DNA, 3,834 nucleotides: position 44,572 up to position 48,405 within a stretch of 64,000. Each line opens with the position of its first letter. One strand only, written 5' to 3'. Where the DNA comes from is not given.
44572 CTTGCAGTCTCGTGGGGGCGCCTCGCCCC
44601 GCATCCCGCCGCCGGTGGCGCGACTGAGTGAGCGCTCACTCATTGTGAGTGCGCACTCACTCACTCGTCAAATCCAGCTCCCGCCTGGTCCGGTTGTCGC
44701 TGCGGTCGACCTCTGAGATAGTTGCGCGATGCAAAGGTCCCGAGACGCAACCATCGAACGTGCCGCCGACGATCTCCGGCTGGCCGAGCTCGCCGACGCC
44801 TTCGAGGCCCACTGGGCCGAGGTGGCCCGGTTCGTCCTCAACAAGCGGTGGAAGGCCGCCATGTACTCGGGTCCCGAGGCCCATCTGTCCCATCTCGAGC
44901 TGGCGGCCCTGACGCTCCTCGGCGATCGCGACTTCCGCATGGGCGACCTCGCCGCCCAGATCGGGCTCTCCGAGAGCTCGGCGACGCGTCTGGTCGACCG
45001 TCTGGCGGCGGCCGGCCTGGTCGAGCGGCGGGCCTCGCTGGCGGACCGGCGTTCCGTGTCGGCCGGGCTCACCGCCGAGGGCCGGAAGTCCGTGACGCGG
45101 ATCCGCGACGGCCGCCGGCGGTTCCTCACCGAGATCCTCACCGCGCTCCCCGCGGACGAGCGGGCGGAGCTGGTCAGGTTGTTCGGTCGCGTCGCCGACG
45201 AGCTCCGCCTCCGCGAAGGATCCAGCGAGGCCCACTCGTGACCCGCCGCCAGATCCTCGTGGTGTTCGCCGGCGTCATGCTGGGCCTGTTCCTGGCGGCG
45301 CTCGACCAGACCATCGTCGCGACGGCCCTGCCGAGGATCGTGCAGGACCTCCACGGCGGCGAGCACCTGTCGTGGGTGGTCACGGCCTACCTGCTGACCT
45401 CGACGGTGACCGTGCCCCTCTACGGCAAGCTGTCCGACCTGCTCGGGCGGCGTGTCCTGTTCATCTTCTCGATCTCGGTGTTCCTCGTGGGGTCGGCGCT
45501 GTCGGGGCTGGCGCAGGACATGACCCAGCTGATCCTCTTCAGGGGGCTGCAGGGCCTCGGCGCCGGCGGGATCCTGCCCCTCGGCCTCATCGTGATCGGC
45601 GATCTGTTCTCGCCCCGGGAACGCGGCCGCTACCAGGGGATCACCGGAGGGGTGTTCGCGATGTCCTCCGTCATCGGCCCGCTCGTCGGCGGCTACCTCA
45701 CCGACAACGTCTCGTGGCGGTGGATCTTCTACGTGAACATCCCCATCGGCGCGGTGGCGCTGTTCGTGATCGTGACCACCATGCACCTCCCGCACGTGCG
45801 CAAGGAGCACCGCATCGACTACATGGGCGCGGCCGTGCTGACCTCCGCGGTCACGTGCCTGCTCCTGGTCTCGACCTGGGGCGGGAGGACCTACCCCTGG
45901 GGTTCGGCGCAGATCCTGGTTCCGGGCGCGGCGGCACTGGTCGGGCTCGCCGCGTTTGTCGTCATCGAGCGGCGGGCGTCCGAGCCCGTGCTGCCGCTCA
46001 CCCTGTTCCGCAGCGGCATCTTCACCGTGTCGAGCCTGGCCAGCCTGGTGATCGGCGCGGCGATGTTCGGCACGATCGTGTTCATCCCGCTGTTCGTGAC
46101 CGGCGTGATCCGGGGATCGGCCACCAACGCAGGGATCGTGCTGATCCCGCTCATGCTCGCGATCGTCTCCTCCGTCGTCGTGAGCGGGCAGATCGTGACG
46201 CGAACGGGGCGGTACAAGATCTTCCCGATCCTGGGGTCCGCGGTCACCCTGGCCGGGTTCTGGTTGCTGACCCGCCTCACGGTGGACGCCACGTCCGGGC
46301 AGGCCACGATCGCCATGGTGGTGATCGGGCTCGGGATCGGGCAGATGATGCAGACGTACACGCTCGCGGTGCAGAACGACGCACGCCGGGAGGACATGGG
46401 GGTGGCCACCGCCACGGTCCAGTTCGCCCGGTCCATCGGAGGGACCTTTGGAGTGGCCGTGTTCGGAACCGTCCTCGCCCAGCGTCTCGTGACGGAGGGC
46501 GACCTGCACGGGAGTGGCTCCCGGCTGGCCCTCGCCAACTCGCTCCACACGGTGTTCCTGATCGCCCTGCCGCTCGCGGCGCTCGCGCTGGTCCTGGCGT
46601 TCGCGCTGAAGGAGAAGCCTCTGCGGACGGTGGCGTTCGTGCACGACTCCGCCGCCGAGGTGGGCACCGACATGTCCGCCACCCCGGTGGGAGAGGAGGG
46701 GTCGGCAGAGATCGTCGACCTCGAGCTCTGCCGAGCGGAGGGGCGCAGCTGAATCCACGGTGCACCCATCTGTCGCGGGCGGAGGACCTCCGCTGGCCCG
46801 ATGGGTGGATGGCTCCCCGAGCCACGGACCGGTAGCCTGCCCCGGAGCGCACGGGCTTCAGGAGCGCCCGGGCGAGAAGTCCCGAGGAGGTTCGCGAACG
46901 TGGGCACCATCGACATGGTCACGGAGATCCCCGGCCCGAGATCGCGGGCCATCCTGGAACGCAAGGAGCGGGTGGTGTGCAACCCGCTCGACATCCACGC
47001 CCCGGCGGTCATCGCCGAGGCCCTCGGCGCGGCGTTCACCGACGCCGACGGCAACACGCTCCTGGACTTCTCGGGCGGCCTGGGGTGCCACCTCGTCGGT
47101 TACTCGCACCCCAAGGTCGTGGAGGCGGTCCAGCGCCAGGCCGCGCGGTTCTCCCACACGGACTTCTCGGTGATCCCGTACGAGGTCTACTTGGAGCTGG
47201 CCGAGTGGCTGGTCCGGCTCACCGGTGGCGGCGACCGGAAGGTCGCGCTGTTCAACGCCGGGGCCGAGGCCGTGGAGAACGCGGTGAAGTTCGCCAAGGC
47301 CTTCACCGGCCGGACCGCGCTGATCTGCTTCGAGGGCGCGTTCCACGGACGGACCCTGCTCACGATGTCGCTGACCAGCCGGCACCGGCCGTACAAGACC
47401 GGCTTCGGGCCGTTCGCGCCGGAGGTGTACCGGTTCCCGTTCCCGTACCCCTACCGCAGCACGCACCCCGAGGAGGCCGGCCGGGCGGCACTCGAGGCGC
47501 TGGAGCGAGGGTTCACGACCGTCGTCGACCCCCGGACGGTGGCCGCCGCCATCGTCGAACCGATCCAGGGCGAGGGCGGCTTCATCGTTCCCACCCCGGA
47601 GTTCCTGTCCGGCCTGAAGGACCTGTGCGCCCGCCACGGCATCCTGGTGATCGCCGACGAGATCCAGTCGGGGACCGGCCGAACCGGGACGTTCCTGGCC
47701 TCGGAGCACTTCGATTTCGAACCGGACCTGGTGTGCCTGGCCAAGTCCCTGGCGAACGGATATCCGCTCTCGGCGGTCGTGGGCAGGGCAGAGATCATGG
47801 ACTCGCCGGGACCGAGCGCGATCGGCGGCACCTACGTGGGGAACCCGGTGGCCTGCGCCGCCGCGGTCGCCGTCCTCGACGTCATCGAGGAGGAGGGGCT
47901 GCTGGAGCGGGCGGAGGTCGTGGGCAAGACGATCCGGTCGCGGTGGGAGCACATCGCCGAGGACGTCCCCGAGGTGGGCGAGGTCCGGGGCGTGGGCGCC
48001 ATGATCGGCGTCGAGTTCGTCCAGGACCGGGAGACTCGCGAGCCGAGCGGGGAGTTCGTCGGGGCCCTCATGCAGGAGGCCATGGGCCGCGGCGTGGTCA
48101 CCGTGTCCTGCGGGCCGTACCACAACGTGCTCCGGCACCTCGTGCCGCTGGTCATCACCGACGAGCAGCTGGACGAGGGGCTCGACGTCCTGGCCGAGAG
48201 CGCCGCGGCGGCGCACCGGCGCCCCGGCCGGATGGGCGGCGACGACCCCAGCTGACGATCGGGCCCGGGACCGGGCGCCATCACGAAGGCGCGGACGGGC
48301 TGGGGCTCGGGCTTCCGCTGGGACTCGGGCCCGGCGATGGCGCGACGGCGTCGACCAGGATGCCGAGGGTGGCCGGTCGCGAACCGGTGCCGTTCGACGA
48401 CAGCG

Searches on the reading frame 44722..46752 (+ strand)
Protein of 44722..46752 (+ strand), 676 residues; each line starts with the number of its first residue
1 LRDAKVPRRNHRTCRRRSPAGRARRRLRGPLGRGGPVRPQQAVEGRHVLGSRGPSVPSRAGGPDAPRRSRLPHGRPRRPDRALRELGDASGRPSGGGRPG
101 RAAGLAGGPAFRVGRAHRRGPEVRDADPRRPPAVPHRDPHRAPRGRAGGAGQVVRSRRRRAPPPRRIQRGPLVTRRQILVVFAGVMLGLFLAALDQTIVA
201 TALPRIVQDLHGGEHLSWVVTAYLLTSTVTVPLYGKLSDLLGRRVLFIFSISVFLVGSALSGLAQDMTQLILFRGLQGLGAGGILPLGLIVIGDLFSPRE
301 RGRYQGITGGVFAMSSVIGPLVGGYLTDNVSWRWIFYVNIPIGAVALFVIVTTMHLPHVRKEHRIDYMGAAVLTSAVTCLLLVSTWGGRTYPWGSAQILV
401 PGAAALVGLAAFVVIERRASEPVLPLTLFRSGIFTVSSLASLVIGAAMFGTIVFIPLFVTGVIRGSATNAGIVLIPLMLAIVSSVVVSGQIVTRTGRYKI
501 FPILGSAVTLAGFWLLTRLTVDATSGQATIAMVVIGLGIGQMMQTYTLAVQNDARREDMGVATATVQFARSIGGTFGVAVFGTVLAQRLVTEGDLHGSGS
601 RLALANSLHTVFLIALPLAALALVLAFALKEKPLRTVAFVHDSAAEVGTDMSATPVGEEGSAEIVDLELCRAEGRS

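Call 52: search_protein_families(library=pfam, proteins=[window:44722-46752:+], max_evalue=0.00001)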
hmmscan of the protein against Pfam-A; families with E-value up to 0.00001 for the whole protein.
window:44722-46752:+ (676 aa): 3 families
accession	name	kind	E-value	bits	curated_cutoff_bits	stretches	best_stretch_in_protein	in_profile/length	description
PF07690.21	MFS_1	-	7.4e-54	183.4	33.4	1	185-577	1-346/347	Major Facilitator Superfamily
PF06609.19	TRI12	-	7.4e-24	84.6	23.2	1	177-592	41-472/599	Fungal trichothecene efflux pump (TRI12)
PF00083.30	Sugar_tr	-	6.3e-11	42.3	22.3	1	215-350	47-188/452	Sugar (and other) transporter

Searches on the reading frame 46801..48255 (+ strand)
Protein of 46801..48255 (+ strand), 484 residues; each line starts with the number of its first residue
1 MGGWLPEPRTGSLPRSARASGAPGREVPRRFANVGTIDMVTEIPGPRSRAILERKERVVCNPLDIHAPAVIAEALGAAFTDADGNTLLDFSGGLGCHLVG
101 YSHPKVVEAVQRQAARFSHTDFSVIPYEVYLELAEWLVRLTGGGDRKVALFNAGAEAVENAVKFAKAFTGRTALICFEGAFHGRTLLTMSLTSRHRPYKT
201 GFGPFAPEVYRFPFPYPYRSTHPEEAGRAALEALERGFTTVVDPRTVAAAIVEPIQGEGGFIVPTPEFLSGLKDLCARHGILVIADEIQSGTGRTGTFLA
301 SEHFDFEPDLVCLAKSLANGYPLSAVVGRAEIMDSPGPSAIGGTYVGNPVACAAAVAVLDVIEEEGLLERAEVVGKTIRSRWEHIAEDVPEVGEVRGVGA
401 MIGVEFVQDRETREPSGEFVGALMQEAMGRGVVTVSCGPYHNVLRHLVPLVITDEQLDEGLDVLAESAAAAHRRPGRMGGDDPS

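Call 52: search_protein_families(library=pfam, proteins=[window:46801-48255:+], max_evalue=0.00001)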
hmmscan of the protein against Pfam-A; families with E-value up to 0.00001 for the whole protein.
window:46801-48255:+ (484 aa): 1 family
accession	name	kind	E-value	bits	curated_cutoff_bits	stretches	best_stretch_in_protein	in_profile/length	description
PF00202.27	Aminotran_3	-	5.9e-125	417.5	30.5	1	67-465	9-400/403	Aminotransferase class-III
